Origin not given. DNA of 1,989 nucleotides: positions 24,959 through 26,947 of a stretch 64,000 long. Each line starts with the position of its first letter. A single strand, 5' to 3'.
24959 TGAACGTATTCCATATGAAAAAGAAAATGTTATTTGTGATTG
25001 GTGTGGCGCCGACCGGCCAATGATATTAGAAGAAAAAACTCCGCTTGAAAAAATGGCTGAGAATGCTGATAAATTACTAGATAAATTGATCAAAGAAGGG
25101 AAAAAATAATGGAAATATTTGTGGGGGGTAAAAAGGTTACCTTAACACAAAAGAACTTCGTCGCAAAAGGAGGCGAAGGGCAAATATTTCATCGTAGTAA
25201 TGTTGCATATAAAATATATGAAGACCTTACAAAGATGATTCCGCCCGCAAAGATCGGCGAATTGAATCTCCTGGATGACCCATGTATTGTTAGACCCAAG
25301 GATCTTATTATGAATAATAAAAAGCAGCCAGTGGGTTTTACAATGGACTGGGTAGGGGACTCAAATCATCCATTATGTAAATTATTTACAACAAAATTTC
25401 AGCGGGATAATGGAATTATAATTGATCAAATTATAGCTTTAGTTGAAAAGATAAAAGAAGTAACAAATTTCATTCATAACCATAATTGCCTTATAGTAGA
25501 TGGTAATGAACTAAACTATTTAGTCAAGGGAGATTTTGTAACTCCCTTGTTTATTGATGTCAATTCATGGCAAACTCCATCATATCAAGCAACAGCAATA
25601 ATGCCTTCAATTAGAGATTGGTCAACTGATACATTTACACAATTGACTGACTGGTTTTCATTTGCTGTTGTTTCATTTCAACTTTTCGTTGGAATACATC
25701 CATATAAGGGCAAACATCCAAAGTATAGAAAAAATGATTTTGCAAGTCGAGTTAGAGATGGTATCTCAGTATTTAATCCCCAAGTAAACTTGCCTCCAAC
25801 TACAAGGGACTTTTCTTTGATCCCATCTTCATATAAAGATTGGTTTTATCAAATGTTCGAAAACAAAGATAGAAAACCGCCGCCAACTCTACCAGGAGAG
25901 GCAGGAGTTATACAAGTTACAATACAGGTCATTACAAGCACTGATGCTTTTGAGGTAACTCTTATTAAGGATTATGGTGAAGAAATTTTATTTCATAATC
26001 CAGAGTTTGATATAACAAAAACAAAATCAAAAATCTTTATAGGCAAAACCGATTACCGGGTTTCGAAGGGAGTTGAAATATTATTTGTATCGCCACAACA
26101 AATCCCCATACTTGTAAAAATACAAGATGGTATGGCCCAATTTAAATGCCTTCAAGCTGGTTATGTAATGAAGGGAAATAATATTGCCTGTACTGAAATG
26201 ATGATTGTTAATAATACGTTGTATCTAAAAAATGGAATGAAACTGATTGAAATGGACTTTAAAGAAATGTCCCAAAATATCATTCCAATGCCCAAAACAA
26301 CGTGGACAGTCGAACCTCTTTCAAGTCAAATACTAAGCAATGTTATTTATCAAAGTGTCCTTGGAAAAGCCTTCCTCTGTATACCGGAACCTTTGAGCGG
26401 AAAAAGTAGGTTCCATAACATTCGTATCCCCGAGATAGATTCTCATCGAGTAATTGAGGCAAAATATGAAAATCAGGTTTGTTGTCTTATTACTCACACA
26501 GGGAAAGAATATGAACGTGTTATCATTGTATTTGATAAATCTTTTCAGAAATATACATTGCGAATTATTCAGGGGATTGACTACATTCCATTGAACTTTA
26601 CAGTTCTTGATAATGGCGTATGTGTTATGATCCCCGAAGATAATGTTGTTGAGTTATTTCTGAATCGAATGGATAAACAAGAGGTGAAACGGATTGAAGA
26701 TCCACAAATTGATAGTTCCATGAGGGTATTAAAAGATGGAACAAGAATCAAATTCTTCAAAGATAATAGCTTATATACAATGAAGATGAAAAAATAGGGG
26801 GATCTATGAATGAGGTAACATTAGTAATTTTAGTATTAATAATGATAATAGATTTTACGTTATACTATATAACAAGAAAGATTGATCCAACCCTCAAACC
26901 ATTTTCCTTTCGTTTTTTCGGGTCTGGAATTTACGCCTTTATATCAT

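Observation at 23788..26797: Adjacent PP2C-like phosphatase and atypical Ser/Thr-kinase-like protein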

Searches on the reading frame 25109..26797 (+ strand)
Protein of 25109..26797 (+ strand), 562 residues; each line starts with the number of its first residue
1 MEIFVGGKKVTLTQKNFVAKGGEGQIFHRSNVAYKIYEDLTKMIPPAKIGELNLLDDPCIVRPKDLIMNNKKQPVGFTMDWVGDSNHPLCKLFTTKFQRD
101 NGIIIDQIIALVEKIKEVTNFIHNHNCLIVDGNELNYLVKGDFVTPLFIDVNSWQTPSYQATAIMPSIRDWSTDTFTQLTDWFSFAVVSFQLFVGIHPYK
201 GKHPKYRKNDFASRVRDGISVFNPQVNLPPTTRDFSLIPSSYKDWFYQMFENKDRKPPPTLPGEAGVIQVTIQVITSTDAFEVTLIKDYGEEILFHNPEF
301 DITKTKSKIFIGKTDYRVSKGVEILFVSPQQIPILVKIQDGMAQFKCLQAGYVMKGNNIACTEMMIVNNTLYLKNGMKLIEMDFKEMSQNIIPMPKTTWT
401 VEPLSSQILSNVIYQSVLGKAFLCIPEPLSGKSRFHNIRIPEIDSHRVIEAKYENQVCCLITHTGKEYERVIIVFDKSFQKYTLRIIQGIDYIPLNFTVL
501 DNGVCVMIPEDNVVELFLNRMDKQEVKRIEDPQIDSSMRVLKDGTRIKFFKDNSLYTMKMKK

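Call 3: search_protein_families(library=pfam, proteins=[window:25109-26797:+], max_evalue=1)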
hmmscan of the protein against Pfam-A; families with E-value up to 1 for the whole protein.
window:25109-26797:+ (562 aa): 1 family
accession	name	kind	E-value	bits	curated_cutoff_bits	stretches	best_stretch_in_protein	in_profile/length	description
PF00069.31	Pkinase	-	0.033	14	31.7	1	58-221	58-219/263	Protein kinase domain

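Call 4: search_protein_families(library=phrogs, proteins=[window:25109-26797:+], max_evalue=0.01)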
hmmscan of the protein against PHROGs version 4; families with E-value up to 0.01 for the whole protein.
window:25109-26797:+ (562 aa): 0 families

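Call 5: search_protein_families(library=padloc, proteins=[window:25109-26797:+], max_evalue=1)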
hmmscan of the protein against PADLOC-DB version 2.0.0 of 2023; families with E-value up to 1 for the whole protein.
window:25109-26797:+ (562 aa): 0 families

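Call 6: search_protein_families(library=ncbifam, proteins=[window:25109-26797:+], max_evalue=1)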
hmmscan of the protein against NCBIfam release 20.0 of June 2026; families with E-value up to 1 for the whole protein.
window:25109-26797:+ (562 aa): 1 family
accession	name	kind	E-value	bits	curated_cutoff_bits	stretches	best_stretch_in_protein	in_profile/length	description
NF010305.0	PRK13742.1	equivalog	0.00028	20.3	342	1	290-350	91-154/251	replication initiation protein RepE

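Call 7: search_solved_structures(query=window:25109-26797:+, max_evalue=10, show_alignments=2)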
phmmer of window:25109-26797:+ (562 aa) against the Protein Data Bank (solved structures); distinct sequences matched with E-value up to 10: 14.
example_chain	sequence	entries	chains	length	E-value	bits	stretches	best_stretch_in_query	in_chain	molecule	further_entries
36nq_C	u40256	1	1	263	0.2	13.4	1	249-349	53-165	Replication initiation protein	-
3ubd_A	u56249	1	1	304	0.21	13.4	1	176-206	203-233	Ribosomal protein S6 kinase alpha-3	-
4el9_A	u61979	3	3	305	0.22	13.4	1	176-206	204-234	Ribosomal protein S6 kinase alpha-3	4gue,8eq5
7opo_A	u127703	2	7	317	0.23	13.3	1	176-206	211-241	Ribosomal protein S6 kinase alpha-3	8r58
8xfy_A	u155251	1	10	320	0.23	13.3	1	176-206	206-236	Ribosomal protein S6 kinase alpha-3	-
4nus_A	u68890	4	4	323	0.23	13.2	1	176-206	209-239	Ribosomal protein S6 kinase alpha-3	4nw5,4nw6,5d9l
3g51_A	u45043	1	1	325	0.24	13.2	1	176-206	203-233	Ribosomal protein S6 kinase alpha-3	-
5d9k_A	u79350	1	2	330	0.24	13.2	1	176-206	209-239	Ribosomal protein S6 kinase alpha-3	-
2z9o_A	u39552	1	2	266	0.25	13.1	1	249-349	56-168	Replication initiation protein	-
36ot_C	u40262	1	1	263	0.35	12.6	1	249-350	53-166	Replication initiation protein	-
1rep_C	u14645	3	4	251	0.36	12.6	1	249-349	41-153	PROTEIN (REPLICATION INITIATION PROTEIN) | Replication initiation protein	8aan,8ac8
36ow_C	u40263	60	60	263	0.38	12.5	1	249-349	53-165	Replication initiation protein | RepB family plasmid replication initiator protein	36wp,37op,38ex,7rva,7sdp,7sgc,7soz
38ep_C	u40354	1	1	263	0.44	12.3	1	250-350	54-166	Replication initiation protein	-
7uxy_C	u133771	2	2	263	0.48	12.2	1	250-349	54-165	Replication initiation protein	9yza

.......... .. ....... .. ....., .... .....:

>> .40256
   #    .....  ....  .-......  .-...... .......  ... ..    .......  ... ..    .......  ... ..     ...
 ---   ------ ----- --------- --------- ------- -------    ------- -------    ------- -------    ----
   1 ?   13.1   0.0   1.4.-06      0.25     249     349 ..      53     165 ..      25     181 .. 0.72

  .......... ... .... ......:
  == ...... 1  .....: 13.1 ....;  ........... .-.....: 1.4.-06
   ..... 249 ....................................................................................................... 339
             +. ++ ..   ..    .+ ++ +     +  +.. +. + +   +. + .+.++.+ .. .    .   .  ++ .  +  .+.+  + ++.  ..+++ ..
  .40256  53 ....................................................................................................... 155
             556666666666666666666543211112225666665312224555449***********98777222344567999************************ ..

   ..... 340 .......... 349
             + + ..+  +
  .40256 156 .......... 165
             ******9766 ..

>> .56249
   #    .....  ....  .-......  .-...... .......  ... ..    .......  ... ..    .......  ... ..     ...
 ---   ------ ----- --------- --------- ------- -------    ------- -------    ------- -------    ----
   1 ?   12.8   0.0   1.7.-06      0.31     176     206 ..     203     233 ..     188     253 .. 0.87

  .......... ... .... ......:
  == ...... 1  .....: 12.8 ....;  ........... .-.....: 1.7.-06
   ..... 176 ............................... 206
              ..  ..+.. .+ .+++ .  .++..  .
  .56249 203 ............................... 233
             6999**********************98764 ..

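Call 9: search_dna_similar(query=window:25109-26797:+, collection=phages, mode=protein, max_rows=30, max_evalue=0.001)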
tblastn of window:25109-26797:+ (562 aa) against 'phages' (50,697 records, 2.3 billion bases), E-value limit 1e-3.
Records with a match: 3; places in all: 3; records where one place covers at least 80% of the query: 2.
Best place of each record, by identity: <60% 3.
By first word of the organism name: uncultured 3.
By host as written in the record: - 3.
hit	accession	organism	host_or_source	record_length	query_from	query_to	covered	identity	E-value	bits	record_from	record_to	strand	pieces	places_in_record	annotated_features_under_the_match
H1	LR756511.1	uncultured phage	metagenomic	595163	8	562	99%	34.5%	1e-96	328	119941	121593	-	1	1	record has no annotation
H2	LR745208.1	uncultured phage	metagenomic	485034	6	561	99%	33.0%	1e-92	316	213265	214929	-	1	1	record has no annotation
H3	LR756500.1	uncultured phage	metagenomic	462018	8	229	40%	30.3%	3e-20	101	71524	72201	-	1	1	record has no annotation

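Call 10: get_annotated_region(hit=H1, flank=9000)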
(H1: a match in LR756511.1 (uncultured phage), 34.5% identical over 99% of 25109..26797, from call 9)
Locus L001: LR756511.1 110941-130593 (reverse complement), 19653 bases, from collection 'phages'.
description: uncultured phage genome assembly, chromosome: 1.
organism: uncultured phage (NCBI taxid 278008)
taxonomy: Viruses; environmental samples
host: -; source: metagenomic; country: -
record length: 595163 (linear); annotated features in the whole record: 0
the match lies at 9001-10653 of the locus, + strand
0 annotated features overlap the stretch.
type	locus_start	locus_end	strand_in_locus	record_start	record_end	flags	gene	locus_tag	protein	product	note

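Call 11: get_annotated_region(hit=H2, flank=9000)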
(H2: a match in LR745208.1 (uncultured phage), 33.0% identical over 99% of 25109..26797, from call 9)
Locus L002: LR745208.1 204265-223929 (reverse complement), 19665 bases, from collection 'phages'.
description: uncultured phage genome assembly, chromosome: 1.
organism: uncultured phage (NCBI taxid 278008)
taxonomy: Viruses; environmental samples
host: -; source: metagenomic; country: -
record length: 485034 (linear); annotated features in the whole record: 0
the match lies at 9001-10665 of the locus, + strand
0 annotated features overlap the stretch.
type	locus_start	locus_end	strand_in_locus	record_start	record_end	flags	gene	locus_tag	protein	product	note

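Call 12: get_annotated_region(hit=H3, flank=9000)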
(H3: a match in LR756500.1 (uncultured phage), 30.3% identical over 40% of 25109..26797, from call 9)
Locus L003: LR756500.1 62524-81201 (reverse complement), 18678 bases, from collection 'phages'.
description: uncultured phage genome assembly, chromosome: 1.
organism: uncultured phage (NCBI taxid 278008)
taxonomy: Viruses; environmental samples
host: -; source: metagenomic; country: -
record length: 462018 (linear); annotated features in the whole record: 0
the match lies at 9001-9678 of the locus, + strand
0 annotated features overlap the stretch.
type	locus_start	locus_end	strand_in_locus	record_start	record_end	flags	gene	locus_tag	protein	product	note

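Call 13: find_homologous_proteins(query=window:25109-26797:+, max_evalue=0.001)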
Query window:25109-26797:+ (562 aa): 1738 proteins with E <= 0.001 among 6460 candidates; the best 120 are listed.
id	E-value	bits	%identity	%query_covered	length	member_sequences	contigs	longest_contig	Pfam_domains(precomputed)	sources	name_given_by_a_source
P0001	0.0e+0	1295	100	100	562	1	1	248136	-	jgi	jgi:hypothetical protein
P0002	0.0e+0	1153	86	100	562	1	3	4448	-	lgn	-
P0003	0.0e+0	1120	83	100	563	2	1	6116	-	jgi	jgi:hypothetical protein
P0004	3.5e-257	873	65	100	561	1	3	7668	-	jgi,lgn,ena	-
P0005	7.7e-257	871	66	100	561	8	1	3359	-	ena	-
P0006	1.2e-255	868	65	100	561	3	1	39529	-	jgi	-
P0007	1.6e-254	864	65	100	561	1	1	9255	-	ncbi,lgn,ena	-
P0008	2.0e-253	860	64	100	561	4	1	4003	-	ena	-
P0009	1.9e-252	857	64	100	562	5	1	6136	-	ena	-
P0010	1.8e-251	854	64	100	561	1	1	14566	-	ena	-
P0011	9.6e-251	851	65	100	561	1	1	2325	-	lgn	-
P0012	5.3e-250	849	66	99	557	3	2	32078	-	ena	-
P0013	3.3e-249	846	64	100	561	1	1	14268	-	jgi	-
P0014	4.7e-247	839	64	100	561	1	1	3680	-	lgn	-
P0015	2.4e-246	837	64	100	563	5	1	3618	-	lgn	-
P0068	4.5e-210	717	56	100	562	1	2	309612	-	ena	-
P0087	7.6e-207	706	54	100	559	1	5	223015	PF00069.32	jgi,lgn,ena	-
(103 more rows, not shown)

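Call 29: search_solved_structures(query=A1, max_evalue=0.01, show_alignments=2)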
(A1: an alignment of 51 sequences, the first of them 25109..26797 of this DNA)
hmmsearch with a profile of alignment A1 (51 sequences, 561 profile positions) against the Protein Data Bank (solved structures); distinct sequences matched with E-value up to 0.01: 0.

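Call 31: find_encoding_contigs(protein=P0068, flank=8000, max_places=2)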
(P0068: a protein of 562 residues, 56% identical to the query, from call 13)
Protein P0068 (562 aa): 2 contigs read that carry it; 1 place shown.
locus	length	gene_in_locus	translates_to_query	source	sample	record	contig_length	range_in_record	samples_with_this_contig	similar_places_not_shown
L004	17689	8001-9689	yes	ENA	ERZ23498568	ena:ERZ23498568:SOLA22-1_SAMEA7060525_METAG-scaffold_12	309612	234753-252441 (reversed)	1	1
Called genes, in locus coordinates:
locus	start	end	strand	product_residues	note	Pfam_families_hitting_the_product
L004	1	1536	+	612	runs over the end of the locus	-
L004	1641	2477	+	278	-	-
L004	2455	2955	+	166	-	-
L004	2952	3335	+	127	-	PF00075:RNase_H (weak), PF13456:RVT_3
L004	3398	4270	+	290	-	-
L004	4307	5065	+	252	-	-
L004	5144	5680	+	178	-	-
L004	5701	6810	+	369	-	-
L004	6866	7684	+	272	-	PF13672:PP2C_2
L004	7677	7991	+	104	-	-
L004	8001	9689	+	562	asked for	-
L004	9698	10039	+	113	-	-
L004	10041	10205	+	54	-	-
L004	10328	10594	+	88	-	-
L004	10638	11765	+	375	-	PF01139:RtcB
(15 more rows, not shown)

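Call 32: find_encoding_contigs(protein=P0087, flank=8000, max_places=2)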
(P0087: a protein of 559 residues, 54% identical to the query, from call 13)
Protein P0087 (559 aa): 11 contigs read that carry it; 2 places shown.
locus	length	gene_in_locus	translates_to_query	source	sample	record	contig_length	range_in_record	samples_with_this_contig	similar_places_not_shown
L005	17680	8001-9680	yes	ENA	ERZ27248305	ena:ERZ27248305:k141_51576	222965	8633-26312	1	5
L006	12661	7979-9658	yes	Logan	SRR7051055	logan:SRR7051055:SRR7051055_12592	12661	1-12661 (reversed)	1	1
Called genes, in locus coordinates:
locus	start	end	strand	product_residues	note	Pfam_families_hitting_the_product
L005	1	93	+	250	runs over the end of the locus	-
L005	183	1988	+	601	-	-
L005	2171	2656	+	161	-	-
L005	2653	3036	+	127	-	PF00075:RNase_H (weak), PF13456:RVT_3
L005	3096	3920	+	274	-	-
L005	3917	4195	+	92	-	-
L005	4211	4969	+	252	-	-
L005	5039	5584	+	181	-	-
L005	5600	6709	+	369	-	-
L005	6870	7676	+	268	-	PF13672:PP2C_2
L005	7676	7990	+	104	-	-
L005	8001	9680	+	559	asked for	PF00069:Pkinase (faint)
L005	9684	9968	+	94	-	-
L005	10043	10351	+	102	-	-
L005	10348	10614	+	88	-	-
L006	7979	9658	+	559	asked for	PF00069:Pkinase (faint)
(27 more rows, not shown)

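Call 37: predict_structure(alignment_id=A1)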
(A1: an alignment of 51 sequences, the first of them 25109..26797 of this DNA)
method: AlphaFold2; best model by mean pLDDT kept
length: 562 residues; sequences in the alignment: 51
mean_pLDDT: 88.6   pTM: 0.77
mean pLDDT of the five models: 88.6, 88.6, 87.6, 86.1, 85.8
residues with pLDDT >= 90: 315; 70-90: 229; 50-70: 9; < 50: 9
segments of 3 or more residues with pLDDT < 50: 266-274
pLDDT, mean of each block of 10 residues (from residue 1): 91 89 85 91 89 92 93 92 87 84 89 96 94 89 93 91 85 91 95 91 85 92 85 84 93 91 54 56 85 87 89 87 88 92 91 86 91 93 91 93 90 92 93 93 91 96 85 95 92 89 91 90 88 83 90 87 75
secondary structure, 60 per line:
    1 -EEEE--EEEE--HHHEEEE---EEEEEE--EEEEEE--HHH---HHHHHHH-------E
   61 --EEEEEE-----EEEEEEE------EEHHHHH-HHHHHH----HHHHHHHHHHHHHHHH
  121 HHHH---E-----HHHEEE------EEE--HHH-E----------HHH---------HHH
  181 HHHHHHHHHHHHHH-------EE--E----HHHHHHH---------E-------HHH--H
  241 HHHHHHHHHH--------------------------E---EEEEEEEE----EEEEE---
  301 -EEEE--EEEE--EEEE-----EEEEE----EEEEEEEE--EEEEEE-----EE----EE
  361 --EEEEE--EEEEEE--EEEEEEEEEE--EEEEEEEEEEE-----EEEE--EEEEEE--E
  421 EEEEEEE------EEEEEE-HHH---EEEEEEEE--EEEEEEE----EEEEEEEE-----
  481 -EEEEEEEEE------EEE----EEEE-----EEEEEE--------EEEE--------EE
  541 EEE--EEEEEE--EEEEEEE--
elements in order: E2-5 E8-11 E17-20 E24-29 E32-37 H46-52 E63-68 E74-80 H89-93 H95-100 H105-124 E137-139 E146-148 H178-194 H211-217 H240-250 E281-288 E293-297 E302-305 E308-311 E314-317 E323-327 E332-339 E342-347 E363-367 E370-375 E378-387 E390-400 E406-409 E412-417 E420-427 E434-439 E447-454 E457-463 E468-475 E482-490 E497-499 E504-507 E513-518 E527-530 E539-543 E546-551 E554-560

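Call 39: fold_search(model_id=the predicted structure, library=pdb)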
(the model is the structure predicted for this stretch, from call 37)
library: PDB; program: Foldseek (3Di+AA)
matches with E <= 10: 1947; with E <= 0.001: 1614
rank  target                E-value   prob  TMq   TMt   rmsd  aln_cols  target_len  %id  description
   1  6xag_D                3.5e-07  1.00  0.33  0.62   4.8       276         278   16  Apo BRAF dimer bound to 14-3-3 (released 2020-10-07)
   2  5dh3_A                8.3e-07  1.00  0.30  0.54   6.4       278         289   16  Crystal structure of MST2 in complex with XMU-MP-1 (released 2016-08-31)
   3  6u2h_C                9.7e-07  1.00  0.33  0.61   7.2       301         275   13  BRAF dimer bound to 14-3-3 (released 2019-08-28)
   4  2zv9                  1.0e-06  1.00  0.32  0.64   4.8       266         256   16  Lyn Tyrosine Kinase Domain-PP2 complex (released 2008-11-11)
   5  2zva                  1.2e-06  1.00  0.33  0.64   4.7       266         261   16  Lyn Tyrosine Kinase Domain-Dasatinib complex (released 2008-11-11)
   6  9gaw_A                1.6e-06  1.00  0.27  0.12  14.4       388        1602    8  High-resolution structure of the Anaphase-promoting complex/cyclosome (APC/C) bound to co-activator Cdh1 (released 2024-08-14)
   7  4yht_A                1.7e-06  1.00  0.33  0.67   4.9       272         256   15  bRaf complexed with an inhibitor (released 2016-03-16)
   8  8h4r_A                1.7e-06  1.00  0.32  0.58   6.4       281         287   14  The Crystal Structure of CDK3 and CyclinE1 Complex with Dinaciclib from Biortus (released 2023-10-11)
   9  3kxz                  1.8e-06  1.00  0.31  0.60   5.2       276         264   19  The complex crystal structure of LCK with a probe molecule w259 (released 2010-06-23)
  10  5acb_D                1.9e-06  1.00  0.27  0.44  10.9       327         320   16  Crystal Structure of the Human Cdk12-Cyclink Complex (released 2016-06-15)
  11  3niz                  2.0e-06  1.00  0.29  0.54   3.8       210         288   16  Cryptosporidium parvum cyclin-dependent kinase cgd5_2510 with ADP bound. (released 2010-07-28)
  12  8dit_B                2.0e-06  1.00  0.31  0.22   6.5       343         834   11  Cryo-EM structure of a HOPS core complex containing Vps33, Vps16, and Vps18 (released 2022-08-31)
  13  8d6c_B                2.3e-06  1.00  0.32  0.59   4.8       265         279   14  Crystal Structure of Human Myt1 Kinase domain Bounded with compound 28 (released 2022-07-27)
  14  2qvs_E                2.3e-06  1.00  0.28  0.47  13.8       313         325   13  Crystal Structure of Type IIa Holoenzyme of cAMP-dependent Protein Kinase (released 2007-10-23)
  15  4agu_B                2.7e-06  1.00  0.27  0.51   4.0       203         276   17  CRYSTAL STRUCTURE OF THE HUMAN CDKL1 KINASE DOMAIN (released 2012-02-08)
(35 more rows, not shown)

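Call 46: search_protein_families(library=padloc, proteins=[L003:7488-8183:+, L003:8222-8977:+, L003:8974-10659:+], max_evalue=0.01)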
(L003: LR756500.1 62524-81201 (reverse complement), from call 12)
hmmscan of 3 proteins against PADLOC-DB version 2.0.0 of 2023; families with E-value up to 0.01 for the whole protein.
L003:7488-8183:+ (231 aa): 0 families

L003:8222-8977:+ (251 aa): 0 families

L003:8974-10659:+ (561 aa): 6 families
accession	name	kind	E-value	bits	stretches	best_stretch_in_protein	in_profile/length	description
PDLC04042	PD-T4-6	-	4.7e-05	21.2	0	180-272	187-277/292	-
PDLC03921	MkoA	-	7.3e-05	18.6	1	106-165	582-642/1607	-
PDLC04138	mad6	-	0.00022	18.3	1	75-218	422-565/659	mads_6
PDLC04047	PD-T4-6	-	0.00032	17.9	1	106-210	106-217/327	-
PDLC04053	PD-T4-6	-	0.0014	16.2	0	179-219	185-224/311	-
PDLC04054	PD-T4-6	-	0.0028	15.1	0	102-210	102-218/347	-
